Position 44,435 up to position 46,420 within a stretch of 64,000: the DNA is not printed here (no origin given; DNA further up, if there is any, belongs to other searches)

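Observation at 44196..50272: c-di-GMP-linked exopolysaccharide module: genes for a PEGA protein and a processive GT2 synthase, with a divergent PAS-GGDEF(degenerate)-EAL sensor gene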

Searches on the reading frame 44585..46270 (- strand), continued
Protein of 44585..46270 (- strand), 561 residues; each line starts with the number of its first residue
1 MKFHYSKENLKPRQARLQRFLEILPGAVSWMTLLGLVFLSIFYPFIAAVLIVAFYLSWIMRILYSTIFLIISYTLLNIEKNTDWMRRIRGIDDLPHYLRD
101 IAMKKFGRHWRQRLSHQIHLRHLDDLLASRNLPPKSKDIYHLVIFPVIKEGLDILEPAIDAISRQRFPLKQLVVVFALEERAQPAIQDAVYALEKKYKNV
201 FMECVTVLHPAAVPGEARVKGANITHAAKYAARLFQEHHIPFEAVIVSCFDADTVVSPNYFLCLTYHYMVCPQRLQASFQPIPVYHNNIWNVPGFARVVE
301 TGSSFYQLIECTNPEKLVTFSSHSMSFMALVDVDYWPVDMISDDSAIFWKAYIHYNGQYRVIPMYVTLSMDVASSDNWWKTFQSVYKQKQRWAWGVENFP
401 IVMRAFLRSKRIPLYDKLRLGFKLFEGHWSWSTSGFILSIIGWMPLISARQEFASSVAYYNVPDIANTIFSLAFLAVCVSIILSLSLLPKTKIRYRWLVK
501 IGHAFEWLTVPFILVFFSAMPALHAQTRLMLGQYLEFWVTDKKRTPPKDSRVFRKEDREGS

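Call 29: find_related_loci(query=A4, collection=genome_contigs, flank=8000)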
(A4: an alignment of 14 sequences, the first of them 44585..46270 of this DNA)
Query A4 (561 aa) in genome_contigs; peptide patterns used: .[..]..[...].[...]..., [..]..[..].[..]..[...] (x = any residue, [..] = any of these).
600 stretches matched a pattern (row limit reached: there are more); 586 encode a relative of the query (tblastn E <= 1e-3); the best 80 are kept; 80 distinct loci.
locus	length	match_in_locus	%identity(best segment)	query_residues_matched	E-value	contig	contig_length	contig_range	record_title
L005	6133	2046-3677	81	1-544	0e+0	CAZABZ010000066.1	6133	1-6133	MAG TPA_asm: uncultured Planctomycetales bacterium isolate binchicken_co3_599 genome assembly, contig: NODE_42122_length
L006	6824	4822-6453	79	1-544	0e+0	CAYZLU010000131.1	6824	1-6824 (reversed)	MAG TPA_asm: uncultured Planctomycetales bacterium isolate binchicken_co241_372 genome assembly, contig: NODE_12268_leng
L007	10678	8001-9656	76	1-552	0e+0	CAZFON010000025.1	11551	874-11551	MAG TPA_asm: uncultured Planctomycetales bacterium isolate binchicken_co50_257 genome assembly, contig: NODE_6862_length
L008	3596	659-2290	76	1-544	0e+0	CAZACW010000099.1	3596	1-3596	MAG TPA_asm: uncultured Planctomycetales bacterium isolate SRP273308_co1_408 genome assembly, contig: NODE_62010_length_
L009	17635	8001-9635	79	1-545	0e+0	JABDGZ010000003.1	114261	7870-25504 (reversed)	MAG: Candidatus Omnitrophota bacterium isolate BWOrgControl_Nextera71_MAG1 3300021028.a:Ga0206863_1003, whole genome sho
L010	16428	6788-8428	67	1-547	0e+0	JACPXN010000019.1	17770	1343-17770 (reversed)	MAG: Candidatus Omnitrophota bacterium isolate NC_groundwater_838_Pr1_B-0.1um_54_17 Montesol18_Bp1_scaffold_24869, whole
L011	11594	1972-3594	70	1-541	0e+0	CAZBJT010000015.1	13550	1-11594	MAG TPA_asm: uncultured Planctomycetales bacterium isolate binchicken_co54_492 genome assembly, contig: NODE_8158_length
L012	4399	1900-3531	66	1-544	0e+0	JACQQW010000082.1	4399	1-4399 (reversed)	MAG: Candidatus Omnitrophota bacterium isolate NC_groundwater_1343_Ag_S-0.2um_51_20 S_p2_S4_coassembly_k141_1163945, who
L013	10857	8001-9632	65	1-544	0e+0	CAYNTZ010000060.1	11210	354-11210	MAG TPA_asm: uncultured Planctomycetales bacterium isolate SRP150892_co1_50 genome assembly, contig: NODE_5927_length_11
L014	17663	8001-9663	83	1-555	0e+0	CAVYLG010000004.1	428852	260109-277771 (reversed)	MAG: Candidatus Omnitrophota bacterium isolate MFD01476.bin.2.120 genome assembly, contig: contig_28232, whole genome sh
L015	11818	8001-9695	64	1-555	0e+0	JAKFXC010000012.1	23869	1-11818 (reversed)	MAG: Candidatus Omnitrophota bacterium isolate ND2_Bin_17 ND2_0000210, whole genome shotgun sequence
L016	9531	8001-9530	67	1-514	0e+0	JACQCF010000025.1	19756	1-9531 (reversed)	MAG: Candidatus Omnitrophota bacterium isolate NC_groundwater_961_Pr1_S-0.2um_46_24 Montesol18-Sp2_coassembly_scaffold_1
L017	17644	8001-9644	56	1-548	0e+0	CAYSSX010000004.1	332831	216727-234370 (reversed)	MAG TPA_asm: uncultured bacterium isolate SRP342105_co1_457 genome assembly, contig: NODE_18_length_332831_cov_12.183451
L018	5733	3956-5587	56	1-544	0e+0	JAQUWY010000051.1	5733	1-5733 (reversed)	MAG: Candidatus Omnitrophota bacterium isolate STD2_200 NODE_60454_length_5733_cov_5.473956_Sandtown_D2, whole genome sh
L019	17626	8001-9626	56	1-542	0e+0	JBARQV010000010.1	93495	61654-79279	MAG: Candidatus Omnitrophota bacterium isolate MFD13425_ilm_asm_bin19 k127_71847, whole genome shotgun sequence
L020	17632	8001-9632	56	1-544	0e+0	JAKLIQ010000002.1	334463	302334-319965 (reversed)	MAG: Candidatus Omnitrophota bacterium isolate RA.bin90 RA.bin90_2, whole genome shotgun sequence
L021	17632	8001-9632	58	1-544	0e+0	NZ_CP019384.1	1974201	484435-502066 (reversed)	Candidatus Velamenicoccus archaeovorus strain LiM chromosome, complete genome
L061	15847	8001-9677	50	1-561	0e+0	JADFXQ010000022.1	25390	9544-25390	MAG: Candidatus Omnitrophota bacterium isolate nDJH15bin13 nDJH15_bin13_NODE_22_length_25390_cov_5.336144, whole genome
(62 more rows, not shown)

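Call 37: search_protein_families(library=pfam, proteins=[L003:4787-5899:+, L021:6520-8004:+, L061:6550-7998:+, L020:10241-10600:+, L009:13903-14298:-], max_evalue=0.01)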
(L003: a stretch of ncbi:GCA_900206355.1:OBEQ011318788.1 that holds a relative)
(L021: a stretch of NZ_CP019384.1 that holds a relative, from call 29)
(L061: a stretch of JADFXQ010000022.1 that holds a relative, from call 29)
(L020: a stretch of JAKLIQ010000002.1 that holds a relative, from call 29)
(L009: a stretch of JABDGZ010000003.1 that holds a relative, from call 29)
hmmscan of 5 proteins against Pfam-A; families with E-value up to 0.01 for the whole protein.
L003:4787-5899:+ (370 aa): 3 families
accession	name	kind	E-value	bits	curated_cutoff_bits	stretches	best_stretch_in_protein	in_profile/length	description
PF02449.21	Glyco_hydro_42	-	6.6e-10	39.3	21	1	47-187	2-147/376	Beta-galactosidase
PF00331.26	Glyco_hydro_10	-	9.7e-06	25.5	22.1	1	62-183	27-134/311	Glycosyl hydrolase family 10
PF00150.24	Cellulase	-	0.00032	20.7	23.5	1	59-218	23-170/272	Cellulase (glycosyl hydrolase family 5)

L021:6520-8004:+ (494 aa): 1 family
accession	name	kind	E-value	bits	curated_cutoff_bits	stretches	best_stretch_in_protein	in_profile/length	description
PF08308.17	PEGA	-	1.4e-07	31.8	20.8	1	57-123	2-67/71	PEGA domain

L061:6550-7998:+ (482 aa): 2 families
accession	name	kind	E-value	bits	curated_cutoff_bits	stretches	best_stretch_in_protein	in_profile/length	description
PF08308.17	PEGA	-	8.3e-11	42.1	20.8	1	58-121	2-64/71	PEGA domain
PF13620.12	CarboxypepD_reg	-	0.00052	20.7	32.3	1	86-121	42-78/82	Carboxypeptidase regulatory-like domain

L020:10241-10600:+ (119 aa): 1 family
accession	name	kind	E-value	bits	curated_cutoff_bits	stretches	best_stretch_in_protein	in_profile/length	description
PF25588.1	DUF7934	-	0.004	16.9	30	1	58-118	48-108/333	Family of unknown function (DUF7934)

L009:13903-14298:- (131 aa): 0 families

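Call 40: search_solved_structures(query=A3, max_evalue=10, show_alignments=3)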
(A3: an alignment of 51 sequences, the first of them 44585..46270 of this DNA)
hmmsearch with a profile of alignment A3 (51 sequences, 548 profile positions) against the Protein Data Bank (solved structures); distinct sequences matched with E-value up to 10: 2.
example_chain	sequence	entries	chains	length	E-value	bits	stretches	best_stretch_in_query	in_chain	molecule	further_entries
7aor_y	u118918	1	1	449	0.54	11.7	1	69-138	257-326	Sod_Fe_C domain-containing protein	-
3k6j_A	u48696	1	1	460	1.1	10.7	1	101-158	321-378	Protein F01G10.3, confirmed by transcript evidence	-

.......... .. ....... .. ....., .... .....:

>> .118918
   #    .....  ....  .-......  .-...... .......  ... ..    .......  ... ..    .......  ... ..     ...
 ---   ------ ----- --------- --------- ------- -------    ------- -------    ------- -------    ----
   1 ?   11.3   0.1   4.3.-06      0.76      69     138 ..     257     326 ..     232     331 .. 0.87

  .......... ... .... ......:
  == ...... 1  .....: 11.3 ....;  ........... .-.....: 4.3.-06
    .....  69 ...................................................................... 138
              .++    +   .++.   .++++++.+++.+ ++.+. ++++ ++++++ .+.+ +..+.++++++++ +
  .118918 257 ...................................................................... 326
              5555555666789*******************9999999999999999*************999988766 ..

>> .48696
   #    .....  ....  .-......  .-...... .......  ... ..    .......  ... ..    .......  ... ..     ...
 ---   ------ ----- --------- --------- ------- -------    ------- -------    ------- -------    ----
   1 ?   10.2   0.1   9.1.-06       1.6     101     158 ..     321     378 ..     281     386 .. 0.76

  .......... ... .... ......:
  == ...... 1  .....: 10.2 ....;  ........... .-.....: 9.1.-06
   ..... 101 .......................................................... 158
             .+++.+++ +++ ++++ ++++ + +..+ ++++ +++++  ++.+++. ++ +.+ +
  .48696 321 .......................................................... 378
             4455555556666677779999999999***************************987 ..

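Call 46: list_cluster_members(proteins=[P0207, P0210, P0213, P0216, P0221, P0237, P0247, P0272, P0300, P0355])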
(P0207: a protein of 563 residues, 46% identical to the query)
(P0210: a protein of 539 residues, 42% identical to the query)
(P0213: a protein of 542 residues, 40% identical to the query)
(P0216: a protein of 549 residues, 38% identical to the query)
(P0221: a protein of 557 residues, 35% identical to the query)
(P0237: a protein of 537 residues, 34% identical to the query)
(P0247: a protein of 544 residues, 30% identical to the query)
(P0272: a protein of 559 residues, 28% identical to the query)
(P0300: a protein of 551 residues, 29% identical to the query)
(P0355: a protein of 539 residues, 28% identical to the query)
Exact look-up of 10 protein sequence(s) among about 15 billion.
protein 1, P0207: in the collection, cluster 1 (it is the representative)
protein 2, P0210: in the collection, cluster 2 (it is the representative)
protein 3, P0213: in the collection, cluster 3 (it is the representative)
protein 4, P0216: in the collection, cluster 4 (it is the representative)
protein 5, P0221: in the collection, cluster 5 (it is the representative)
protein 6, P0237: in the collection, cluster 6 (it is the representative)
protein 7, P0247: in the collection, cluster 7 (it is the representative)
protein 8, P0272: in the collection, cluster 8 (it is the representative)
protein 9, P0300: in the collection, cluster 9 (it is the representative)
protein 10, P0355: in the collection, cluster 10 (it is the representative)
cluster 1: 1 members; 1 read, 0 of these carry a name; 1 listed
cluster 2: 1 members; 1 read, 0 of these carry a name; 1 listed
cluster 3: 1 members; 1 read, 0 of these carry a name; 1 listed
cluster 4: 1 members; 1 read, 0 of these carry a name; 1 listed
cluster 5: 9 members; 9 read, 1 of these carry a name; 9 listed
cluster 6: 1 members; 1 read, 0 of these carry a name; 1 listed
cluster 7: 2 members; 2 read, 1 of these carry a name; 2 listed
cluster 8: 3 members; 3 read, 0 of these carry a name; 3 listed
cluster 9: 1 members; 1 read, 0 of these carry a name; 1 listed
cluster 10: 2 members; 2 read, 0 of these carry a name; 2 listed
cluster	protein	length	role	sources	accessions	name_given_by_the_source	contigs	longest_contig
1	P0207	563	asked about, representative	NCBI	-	-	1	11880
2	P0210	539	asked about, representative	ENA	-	-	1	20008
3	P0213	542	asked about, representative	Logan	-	-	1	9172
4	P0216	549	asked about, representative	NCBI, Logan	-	-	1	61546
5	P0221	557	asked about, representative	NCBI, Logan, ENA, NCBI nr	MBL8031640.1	MAG: hypothetical protein JNK33_04940 [Candidatus Doudnabacteria bacterium] | hypothetical protein [Candidatus Doudnabacteria bacterium]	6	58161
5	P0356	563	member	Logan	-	-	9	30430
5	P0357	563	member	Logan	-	-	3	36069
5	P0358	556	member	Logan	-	-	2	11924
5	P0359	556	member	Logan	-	-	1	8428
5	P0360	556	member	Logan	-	-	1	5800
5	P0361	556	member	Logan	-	-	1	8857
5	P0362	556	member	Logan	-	-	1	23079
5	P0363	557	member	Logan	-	-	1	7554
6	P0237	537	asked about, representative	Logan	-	-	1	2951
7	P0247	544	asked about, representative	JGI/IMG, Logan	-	hypothetical protein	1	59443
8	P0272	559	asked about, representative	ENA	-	-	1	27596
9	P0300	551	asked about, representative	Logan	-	-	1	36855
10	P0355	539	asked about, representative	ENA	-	-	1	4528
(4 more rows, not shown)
